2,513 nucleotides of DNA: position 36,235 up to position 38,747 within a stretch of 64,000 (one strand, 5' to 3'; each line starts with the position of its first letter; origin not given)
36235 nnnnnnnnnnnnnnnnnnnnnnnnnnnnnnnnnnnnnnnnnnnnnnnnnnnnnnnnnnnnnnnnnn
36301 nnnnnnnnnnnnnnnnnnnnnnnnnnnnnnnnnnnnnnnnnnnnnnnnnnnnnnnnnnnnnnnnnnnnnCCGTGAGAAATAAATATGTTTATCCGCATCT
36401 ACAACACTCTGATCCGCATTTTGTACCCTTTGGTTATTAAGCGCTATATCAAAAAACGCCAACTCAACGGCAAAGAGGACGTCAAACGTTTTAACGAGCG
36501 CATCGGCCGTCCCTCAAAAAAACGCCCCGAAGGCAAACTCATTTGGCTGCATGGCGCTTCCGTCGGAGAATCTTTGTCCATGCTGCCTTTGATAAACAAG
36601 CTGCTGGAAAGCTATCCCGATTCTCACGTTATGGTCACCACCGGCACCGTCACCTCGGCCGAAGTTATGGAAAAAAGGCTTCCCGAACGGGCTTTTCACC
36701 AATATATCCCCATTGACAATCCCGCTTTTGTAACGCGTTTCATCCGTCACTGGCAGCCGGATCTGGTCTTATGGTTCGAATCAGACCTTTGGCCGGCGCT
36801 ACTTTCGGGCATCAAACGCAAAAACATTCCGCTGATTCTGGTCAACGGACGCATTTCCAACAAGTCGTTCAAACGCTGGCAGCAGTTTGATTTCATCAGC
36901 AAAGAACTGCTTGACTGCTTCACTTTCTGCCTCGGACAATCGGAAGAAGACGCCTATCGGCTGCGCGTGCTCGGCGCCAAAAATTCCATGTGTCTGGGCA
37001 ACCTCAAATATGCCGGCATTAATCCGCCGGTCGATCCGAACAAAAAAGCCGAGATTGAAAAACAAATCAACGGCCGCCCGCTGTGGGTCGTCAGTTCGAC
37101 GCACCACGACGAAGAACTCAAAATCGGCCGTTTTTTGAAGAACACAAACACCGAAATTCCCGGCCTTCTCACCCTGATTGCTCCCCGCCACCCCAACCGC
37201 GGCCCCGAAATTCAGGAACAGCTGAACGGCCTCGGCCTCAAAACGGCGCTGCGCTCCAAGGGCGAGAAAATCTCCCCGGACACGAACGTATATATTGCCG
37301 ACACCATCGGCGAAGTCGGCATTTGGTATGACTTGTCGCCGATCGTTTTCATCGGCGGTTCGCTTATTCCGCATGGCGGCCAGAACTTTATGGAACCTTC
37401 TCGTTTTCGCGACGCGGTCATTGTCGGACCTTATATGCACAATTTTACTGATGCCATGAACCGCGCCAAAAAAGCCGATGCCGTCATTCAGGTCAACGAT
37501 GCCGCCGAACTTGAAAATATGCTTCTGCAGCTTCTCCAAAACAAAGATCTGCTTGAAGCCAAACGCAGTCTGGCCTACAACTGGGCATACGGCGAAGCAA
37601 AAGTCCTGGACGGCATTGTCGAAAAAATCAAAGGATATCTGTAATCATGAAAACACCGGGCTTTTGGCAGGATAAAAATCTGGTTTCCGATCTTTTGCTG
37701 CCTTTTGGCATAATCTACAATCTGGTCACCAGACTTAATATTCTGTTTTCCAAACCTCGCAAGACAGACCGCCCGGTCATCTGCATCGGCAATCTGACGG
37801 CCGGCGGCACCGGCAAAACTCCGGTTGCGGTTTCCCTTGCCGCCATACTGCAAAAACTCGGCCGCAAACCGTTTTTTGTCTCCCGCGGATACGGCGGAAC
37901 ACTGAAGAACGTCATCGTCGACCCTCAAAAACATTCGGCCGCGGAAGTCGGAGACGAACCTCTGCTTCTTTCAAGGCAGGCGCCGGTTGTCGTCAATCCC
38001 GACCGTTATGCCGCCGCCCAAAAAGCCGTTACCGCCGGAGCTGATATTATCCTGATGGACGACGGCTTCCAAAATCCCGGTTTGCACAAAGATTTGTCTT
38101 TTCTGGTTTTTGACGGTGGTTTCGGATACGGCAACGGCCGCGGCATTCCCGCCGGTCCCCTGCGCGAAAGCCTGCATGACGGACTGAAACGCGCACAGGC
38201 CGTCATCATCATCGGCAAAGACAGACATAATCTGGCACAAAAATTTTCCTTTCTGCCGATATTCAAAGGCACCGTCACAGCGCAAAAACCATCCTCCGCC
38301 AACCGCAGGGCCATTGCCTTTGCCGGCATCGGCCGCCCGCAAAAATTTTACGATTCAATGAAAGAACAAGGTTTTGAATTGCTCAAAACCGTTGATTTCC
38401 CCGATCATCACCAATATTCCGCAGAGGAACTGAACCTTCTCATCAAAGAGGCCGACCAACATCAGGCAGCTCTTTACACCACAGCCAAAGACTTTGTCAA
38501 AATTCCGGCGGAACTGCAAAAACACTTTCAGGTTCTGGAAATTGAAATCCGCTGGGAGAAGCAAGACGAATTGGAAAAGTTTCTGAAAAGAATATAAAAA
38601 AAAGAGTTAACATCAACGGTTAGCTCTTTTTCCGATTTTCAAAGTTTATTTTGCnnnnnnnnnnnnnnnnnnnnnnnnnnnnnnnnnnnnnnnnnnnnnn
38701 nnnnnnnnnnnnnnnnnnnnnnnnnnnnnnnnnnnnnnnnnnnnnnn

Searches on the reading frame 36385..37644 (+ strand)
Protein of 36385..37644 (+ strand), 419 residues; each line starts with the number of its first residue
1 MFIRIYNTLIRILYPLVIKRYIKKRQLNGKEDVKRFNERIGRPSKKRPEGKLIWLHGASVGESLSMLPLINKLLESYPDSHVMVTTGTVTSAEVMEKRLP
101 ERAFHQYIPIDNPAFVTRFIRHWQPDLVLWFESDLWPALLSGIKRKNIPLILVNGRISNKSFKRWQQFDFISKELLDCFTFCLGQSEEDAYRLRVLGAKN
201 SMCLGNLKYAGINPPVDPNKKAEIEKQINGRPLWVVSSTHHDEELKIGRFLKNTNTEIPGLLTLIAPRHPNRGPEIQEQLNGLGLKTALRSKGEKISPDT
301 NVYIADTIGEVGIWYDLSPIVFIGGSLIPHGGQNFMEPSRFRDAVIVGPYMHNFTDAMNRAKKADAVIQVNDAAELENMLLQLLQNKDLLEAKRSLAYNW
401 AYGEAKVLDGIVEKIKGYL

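Call 83: list_cluster_members(proteins=[L028:2739-4004:+, L029:4001-4954:+, L036:2736-4001:+, window:36385-37644:+])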
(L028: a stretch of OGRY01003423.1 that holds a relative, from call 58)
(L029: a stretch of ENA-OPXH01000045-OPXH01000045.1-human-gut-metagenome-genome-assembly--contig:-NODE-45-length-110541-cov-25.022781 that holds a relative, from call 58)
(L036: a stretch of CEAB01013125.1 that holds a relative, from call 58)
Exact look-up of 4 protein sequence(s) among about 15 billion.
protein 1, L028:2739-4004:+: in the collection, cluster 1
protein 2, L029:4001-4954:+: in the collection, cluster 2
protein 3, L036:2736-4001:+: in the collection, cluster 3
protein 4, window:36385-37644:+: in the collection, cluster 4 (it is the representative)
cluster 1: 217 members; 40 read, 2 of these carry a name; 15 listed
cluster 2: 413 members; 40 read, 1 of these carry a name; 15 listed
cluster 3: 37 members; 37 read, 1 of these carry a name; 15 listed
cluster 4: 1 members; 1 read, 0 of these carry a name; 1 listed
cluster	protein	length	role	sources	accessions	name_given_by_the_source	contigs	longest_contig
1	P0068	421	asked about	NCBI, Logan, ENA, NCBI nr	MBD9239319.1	MAG: 3-deoxy-D-manno-octulosonic acid transferase [Alphaproteobacteria bacterium] | 3-deoxy-D-manno-octulosonic acid transferase [Alphaproteobacteria bacterium]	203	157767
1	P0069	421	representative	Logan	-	-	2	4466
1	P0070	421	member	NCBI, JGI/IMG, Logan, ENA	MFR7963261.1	MAG: 3-deoxy-D-manno-octulosonic acid transferase [Alphaproteobacteria bacterium] | 3-deoxy-D-manno-octulosonic-acid transferase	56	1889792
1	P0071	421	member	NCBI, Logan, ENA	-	-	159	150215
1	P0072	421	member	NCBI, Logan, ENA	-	-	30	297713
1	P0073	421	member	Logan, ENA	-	-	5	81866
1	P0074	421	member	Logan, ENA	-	-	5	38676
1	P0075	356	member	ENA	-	-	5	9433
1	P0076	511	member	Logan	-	-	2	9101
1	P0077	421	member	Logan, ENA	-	-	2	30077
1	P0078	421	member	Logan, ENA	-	-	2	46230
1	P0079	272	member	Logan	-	-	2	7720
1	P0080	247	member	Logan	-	-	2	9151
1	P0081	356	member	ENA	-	-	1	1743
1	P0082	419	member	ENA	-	-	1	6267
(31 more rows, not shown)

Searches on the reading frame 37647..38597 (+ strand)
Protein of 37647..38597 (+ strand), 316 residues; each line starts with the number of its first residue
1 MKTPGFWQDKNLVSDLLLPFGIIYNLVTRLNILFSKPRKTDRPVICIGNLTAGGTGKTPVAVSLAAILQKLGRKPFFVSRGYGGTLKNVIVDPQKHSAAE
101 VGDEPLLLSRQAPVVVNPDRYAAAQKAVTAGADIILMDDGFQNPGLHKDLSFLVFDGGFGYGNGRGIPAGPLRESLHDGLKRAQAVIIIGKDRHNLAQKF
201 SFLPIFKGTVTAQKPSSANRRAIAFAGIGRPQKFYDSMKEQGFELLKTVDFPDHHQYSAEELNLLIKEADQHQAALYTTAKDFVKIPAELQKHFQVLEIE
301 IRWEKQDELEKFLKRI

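Call 58: find_related_loci(query=window:37647-38597:+, collection=metagenome_contigs, flank=4000)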
Query window:37647-38597:+ (316 aa) in metagenome_contigs; peptide patterns used: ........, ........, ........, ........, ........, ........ (x = any residue, [..] = any of these).
600 stretches matched a pattern (row limit reached: there are more); 594 encode a relative of the query (tblastn E <= 1e-3); the best 80 are kept; 80 distinct loci.
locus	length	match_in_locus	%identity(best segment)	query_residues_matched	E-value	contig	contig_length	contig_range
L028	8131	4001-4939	65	1-313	5e-141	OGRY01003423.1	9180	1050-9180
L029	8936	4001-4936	64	1-313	1e-127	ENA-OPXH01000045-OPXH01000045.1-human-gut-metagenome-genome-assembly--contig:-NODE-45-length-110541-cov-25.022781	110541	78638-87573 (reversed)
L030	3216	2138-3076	61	1-313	2e-131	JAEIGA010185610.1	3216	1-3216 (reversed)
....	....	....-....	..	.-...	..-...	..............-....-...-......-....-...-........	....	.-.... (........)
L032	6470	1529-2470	58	1-315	1e-123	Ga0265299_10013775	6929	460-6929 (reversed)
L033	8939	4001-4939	57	1-314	3e-123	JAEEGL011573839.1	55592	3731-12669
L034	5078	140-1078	57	1-314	1e-122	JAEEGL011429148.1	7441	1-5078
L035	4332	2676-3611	58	1-313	8e-123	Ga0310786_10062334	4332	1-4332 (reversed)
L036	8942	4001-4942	58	1-313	3e-120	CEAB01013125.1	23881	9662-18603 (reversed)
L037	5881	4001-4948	56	1-316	6e-120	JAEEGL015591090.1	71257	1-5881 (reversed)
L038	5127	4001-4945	57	1-315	2e-119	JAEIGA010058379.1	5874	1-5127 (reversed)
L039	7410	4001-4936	58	1-313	2e-114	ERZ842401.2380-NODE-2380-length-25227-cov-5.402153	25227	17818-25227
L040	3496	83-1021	57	1-313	1e-116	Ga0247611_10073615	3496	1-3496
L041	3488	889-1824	50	1-313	3e-104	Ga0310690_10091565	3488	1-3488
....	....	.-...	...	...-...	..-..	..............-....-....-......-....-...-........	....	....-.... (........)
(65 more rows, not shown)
